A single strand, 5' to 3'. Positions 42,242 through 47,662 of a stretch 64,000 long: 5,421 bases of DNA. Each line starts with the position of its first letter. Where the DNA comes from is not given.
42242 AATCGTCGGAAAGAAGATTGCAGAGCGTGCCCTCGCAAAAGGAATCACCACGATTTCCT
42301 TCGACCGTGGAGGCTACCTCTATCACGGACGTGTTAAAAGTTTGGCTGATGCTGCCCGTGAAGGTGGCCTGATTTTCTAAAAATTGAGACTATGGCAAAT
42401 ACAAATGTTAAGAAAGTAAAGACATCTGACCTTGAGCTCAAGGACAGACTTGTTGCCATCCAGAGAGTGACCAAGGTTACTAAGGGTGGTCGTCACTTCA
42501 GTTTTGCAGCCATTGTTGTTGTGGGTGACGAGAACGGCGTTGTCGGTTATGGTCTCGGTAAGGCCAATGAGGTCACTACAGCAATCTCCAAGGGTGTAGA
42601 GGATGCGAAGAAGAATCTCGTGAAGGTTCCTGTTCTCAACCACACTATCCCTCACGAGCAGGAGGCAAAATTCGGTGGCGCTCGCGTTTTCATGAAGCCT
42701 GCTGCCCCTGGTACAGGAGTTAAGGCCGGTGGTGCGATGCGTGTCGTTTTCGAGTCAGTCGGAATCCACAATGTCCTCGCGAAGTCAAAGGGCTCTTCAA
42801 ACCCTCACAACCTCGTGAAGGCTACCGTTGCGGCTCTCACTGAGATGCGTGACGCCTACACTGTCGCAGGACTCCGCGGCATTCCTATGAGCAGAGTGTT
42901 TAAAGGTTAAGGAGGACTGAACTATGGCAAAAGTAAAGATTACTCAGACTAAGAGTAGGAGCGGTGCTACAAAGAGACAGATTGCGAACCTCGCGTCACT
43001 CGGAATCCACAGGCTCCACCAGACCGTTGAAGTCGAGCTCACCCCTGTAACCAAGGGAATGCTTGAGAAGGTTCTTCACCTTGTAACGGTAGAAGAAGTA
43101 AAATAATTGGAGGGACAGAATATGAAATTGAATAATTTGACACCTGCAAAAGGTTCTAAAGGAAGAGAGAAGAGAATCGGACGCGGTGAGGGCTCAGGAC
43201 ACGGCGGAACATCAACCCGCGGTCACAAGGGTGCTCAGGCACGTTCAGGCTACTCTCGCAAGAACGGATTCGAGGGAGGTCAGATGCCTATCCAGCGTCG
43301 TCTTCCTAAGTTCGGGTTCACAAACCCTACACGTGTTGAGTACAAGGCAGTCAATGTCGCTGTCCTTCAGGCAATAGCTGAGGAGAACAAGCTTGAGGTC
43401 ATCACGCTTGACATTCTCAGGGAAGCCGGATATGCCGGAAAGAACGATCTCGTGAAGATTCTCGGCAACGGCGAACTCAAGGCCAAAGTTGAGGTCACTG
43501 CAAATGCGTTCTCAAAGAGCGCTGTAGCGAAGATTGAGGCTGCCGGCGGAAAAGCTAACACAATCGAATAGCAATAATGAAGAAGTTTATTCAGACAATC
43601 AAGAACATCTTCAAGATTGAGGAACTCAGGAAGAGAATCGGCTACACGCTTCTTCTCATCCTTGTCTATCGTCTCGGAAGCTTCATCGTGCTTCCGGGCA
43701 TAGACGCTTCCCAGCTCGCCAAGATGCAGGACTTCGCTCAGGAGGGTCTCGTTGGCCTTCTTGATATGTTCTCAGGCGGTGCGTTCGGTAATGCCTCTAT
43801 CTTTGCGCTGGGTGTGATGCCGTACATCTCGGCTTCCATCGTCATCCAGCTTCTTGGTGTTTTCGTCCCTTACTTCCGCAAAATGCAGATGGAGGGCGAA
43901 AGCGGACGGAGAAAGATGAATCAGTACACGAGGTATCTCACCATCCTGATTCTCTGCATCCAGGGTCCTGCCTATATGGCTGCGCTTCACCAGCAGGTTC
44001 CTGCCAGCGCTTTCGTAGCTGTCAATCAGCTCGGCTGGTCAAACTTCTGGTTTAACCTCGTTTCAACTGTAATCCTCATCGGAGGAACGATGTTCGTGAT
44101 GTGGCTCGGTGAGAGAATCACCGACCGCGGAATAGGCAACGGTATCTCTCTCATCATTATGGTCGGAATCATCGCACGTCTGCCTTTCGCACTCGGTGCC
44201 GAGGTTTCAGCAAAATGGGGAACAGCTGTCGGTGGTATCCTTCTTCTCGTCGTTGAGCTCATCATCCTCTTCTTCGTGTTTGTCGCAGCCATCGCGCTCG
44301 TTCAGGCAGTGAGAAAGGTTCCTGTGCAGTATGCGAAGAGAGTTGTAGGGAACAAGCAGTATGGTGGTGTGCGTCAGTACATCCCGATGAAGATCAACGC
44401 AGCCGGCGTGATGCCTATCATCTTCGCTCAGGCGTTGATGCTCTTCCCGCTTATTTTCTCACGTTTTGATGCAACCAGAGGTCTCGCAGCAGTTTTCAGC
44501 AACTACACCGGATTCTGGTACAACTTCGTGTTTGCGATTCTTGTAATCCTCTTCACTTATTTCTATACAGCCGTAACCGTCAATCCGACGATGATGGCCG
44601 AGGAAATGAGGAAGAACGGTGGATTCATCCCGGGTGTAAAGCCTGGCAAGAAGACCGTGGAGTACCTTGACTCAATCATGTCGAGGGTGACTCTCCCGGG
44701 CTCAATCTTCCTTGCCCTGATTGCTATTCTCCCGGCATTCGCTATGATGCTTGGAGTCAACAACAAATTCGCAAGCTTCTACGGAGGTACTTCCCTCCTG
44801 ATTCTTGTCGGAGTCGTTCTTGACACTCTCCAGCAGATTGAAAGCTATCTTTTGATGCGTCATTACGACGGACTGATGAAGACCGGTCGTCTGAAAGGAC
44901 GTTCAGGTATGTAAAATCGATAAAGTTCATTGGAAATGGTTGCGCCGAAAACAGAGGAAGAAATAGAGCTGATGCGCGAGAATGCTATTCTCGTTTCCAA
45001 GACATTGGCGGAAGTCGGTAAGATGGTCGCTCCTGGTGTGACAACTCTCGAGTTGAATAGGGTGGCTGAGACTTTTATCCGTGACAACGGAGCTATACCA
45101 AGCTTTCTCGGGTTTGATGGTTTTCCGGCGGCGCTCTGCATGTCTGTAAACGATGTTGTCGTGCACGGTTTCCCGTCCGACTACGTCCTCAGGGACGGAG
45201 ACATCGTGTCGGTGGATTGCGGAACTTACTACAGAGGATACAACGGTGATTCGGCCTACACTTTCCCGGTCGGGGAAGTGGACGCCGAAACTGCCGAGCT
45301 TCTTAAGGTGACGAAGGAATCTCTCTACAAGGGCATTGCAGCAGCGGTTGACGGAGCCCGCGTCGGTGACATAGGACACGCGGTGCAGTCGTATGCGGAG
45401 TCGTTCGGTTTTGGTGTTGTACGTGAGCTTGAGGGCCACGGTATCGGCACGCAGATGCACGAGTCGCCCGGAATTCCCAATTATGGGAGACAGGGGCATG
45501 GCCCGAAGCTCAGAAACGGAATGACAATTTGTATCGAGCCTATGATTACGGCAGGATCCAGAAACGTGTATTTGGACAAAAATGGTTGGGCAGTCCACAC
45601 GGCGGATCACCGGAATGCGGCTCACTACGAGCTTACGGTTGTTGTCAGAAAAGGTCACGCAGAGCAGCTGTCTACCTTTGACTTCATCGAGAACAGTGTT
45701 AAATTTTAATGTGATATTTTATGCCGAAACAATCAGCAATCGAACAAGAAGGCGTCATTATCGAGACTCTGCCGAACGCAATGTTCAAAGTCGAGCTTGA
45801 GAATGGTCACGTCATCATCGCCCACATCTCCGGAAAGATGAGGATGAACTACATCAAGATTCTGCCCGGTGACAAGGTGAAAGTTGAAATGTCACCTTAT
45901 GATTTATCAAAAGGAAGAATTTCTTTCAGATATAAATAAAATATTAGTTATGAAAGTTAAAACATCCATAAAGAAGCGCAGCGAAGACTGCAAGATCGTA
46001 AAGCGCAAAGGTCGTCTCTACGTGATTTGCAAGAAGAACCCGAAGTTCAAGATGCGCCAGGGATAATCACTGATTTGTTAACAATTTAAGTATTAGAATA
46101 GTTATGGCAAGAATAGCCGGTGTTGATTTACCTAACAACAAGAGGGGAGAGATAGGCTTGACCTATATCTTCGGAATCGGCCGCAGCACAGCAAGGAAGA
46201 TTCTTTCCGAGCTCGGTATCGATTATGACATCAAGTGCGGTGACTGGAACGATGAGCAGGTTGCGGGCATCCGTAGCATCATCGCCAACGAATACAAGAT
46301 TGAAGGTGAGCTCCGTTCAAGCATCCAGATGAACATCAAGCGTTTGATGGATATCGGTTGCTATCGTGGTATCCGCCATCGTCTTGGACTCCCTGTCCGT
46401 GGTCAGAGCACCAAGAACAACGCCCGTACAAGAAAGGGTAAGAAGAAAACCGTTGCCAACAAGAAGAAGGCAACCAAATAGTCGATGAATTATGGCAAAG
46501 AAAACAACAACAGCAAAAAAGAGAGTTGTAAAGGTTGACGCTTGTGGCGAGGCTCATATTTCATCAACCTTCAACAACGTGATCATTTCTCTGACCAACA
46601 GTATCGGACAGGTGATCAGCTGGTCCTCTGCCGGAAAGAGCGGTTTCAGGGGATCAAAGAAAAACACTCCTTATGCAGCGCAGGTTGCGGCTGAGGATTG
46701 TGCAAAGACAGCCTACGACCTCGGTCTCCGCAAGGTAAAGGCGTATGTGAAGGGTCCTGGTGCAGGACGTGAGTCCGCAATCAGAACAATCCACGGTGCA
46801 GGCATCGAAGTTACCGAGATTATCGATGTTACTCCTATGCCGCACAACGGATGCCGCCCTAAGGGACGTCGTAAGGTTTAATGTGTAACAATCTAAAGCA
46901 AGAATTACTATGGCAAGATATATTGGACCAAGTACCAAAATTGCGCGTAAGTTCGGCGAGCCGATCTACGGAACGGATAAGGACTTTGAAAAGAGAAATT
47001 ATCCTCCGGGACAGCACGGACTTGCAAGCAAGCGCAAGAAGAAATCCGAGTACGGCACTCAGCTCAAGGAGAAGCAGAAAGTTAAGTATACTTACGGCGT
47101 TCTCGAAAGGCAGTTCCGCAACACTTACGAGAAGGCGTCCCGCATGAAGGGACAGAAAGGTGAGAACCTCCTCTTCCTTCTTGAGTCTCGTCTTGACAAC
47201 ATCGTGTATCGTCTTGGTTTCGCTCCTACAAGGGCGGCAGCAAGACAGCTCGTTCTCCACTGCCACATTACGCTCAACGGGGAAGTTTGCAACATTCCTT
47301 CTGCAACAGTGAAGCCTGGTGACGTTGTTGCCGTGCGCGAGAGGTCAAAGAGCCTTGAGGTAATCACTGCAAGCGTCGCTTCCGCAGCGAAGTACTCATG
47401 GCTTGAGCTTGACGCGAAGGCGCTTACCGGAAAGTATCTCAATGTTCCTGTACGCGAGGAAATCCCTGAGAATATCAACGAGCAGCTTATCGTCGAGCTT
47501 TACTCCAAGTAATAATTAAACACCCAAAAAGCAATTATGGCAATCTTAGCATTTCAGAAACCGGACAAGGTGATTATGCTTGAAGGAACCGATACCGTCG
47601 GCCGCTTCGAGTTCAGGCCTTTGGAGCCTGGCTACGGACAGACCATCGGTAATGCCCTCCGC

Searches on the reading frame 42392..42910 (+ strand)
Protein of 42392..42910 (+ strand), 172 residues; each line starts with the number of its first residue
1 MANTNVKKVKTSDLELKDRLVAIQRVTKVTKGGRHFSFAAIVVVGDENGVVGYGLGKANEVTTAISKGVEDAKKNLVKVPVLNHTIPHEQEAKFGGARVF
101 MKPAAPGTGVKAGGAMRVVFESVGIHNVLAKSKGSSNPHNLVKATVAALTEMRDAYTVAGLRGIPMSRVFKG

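Call 6: search_protein_families(library=ncbifam, proteins=[window:42392-42910:+])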
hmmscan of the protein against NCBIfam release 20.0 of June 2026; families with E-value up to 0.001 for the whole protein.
window:42392-42910:+ (172 aa): 3 families
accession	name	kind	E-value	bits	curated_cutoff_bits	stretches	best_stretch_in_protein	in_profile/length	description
TIGR01021.1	rpsE_bact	equivalog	7e-60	201.4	164.05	1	15-166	3-154/156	30S ribosomal protein S5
NF003125.0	PRK04044.1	equivalog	1e-26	93.8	252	1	15-154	50-200/213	30S ribosomal protein S5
TIGR01020.1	uS5_euk_arch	equivalog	1.4e-24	86.8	181.65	1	15-153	48-198/212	30S ribosomal protein S5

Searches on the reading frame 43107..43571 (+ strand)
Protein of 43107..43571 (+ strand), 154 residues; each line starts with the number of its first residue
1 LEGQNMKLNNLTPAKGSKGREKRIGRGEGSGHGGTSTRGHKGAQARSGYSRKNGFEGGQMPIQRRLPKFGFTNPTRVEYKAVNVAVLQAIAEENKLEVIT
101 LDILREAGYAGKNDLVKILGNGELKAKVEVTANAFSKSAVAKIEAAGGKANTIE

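Call 6: search_protein_families(library=ncbifam, proteins=[window:43107-43571:+])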
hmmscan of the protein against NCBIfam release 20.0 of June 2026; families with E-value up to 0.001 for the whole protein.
window:43107-43571:+ (154 aa): 2 families
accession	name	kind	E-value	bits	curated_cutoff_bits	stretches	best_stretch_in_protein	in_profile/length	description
TIGR01071.1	rplO_bact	equivalog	8.5e-48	161.8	77.95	1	7-150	1-143/144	50S ribosomal protein L15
NF003079.0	PRK04005.1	equivalog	7.9e-09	35.2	85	1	101-154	48-105/121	50S ribosomal protein L18e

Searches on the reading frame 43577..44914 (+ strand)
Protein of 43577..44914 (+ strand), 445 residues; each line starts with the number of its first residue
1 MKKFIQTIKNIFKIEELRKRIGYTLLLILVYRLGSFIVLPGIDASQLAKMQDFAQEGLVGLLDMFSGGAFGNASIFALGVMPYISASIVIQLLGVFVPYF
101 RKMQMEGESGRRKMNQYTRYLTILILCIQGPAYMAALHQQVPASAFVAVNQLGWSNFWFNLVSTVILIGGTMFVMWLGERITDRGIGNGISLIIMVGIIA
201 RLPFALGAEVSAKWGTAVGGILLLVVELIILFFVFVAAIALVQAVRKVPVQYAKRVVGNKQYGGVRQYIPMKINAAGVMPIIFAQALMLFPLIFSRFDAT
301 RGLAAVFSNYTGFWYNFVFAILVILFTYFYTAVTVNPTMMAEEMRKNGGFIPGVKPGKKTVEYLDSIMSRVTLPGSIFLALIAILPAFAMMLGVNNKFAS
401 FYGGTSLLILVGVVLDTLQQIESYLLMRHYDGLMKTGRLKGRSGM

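Call 6: search_protein_families(library=ncbifam, proteins=[window:43577-44914:+])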
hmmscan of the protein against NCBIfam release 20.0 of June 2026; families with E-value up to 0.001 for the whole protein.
window:43577-44914:+ (445 aa): 3 families
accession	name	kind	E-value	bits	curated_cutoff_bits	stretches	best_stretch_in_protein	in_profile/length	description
TIGR00967.1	3a0501s007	equivalog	2.4e-114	382.4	253.6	1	18-429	1-413/414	preprotein translocase subunit SecY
TIGR02920.1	acc_sec_Y2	equivalog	2.1e-50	171.7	249.6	1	18-433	3-394/395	accessory Sec system protein translocase subunit SecY2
NF009082.0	PRK12417.1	equivalog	5.3e-50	170.3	353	1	11-434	6-402/406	accessory Sec system protein translocase subunit SecY2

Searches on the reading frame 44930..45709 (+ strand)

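Call 65: search_protein_families(library=ncbifam, proteins=[window:44930-45709:+])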
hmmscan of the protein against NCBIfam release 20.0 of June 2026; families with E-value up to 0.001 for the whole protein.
window:44930-45709:+ (259 aa): 12 families
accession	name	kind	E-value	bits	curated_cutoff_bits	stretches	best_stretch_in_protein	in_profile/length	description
TIGR00500.1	met_pdase_I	equivalog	7.7e-87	290.9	171.35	1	7-248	4-245/247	type I methionyl aminopeptidase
NF009533.0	PRK12897.1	equivalog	1.2e-70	237.8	488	1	3-242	1-240/248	type I methionyl aminopeptidase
NF005583.0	PRK07281.1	equivalog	1.1e-56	192.2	445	2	100-242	129-272/286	methionyl aminopeptidase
NF008970.0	PRK12318.1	equivalog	1.6e-47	162.2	267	1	7-250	44-289/291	methionyl aminopeptidase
TIGR00501.1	met_pdase_II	equivalog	7.9e-29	101.1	222.65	1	14-213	7-198/295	type II methionyl aminopeptidase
NF040821.1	dipep_PepQ_Arch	equivalog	1.3e-17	63.9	630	1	6-206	122-314/346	Xaa-Pro dipeptidase PepQ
NF007310.0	PRK09795.1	equivalog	2.4e-14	52.9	393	1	7-207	128-325/361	aminopeptidase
NF008131.0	PRK10879.1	equivalog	3.9e-10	39.1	465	1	2-148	169-311/438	Xaa-Pro aminopeptidase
TIGR00495.1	crvDNA_42K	hypoth_equivalog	3.6e-06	25.9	430.05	1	68-168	79-185/383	ErbB3-binding protein EBP1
NF011720.0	PRK15173.1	subfamily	3.4e-05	23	420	1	7-152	116-255/343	peptidase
NF011173.0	PRK14575.1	equivalog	4.3e-05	22.6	850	1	7-153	179-319/406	putative peptidase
NF011174.0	PRK14576.1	subfamily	9.6e-05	21.4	487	1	7-149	178-317/405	putative endopeptidase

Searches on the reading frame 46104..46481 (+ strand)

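Call 65: search_protein_families(library=ncbifam, proteins=[window:46104-46481:+])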
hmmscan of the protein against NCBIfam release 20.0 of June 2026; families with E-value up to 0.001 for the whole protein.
window:46104-46481:+ (125 aa): 3 families
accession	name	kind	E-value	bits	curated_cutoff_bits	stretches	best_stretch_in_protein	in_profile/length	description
TIGR03631.1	uS13_bact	equivalog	1.2e-51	173.9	130.45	1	3-115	1-113/113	30S ribosomal protein S13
NF003140.0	PRK04053.1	equivalog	4.9e-22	78.7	159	2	64-122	96-152/157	30S ribosomal protein S13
TIGR03629.1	uS13_arch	equivalog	2.1e-21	76.7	175.55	2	65-117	90-140/144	30S ribosomal protein S13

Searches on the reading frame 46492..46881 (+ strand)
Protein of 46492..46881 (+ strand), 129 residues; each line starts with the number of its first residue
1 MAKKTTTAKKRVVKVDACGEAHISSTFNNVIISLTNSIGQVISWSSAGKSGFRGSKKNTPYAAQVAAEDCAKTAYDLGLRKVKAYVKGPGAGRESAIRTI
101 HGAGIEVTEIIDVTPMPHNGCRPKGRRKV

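Call 65: search_protein_families(library=ncbifam, proteins=[window:46492-46881:+])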
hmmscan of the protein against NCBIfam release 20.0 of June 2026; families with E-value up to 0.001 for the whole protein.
window:46492-46881:+ (129 aa): 4 families
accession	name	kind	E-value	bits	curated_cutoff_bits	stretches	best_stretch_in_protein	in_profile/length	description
NF003698.1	PRK05309.1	equivalog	2e-53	179.9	111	1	9-128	1-120/120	30S ribosomal protein S11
TIGR03632.1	uS11_bact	equivalog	6.8e-51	171.6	154.5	1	11-125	2-116/117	30S ribosomal protein S11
NF007176.0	PRK09607.1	equivalog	2.7e-20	72.9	182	1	17-128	8-128/132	30S ribosomal protein S11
TIGR03628.1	arch_S11P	equivalog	6.6e-18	65.3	182.35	1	19-124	3-117/117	30S ribosomal protein S11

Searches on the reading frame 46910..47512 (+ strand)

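Call 65: search_protein_families(library=ncbifam, proteins=[window:46910-47512:+])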
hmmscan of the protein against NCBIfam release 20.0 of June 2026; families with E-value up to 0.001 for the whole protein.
window:46910-47512:+ (200 aa): 4 families
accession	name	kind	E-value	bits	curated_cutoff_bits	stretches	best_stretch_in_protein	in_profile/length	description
NF003717.0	PRK05327.1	equivalog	2.7e-84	282.1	116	1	1-200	1-202/202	30S ribosomal protein S4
TIGR01017.1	rpsD_bact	equivalog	7.4e-77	257.6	177.2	1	3-200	1-200/200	30S ribosomal protein S4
NF003139.0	PRK04051.1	equivalog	2.4e-12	47.1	138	1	90-138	100-148/179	30S ribosomal protein S4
TIGR01018.1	uS4_arch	equivalog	1.1e-09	38.5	82.25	1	90-135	101-146/162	30S ribosomal protein S4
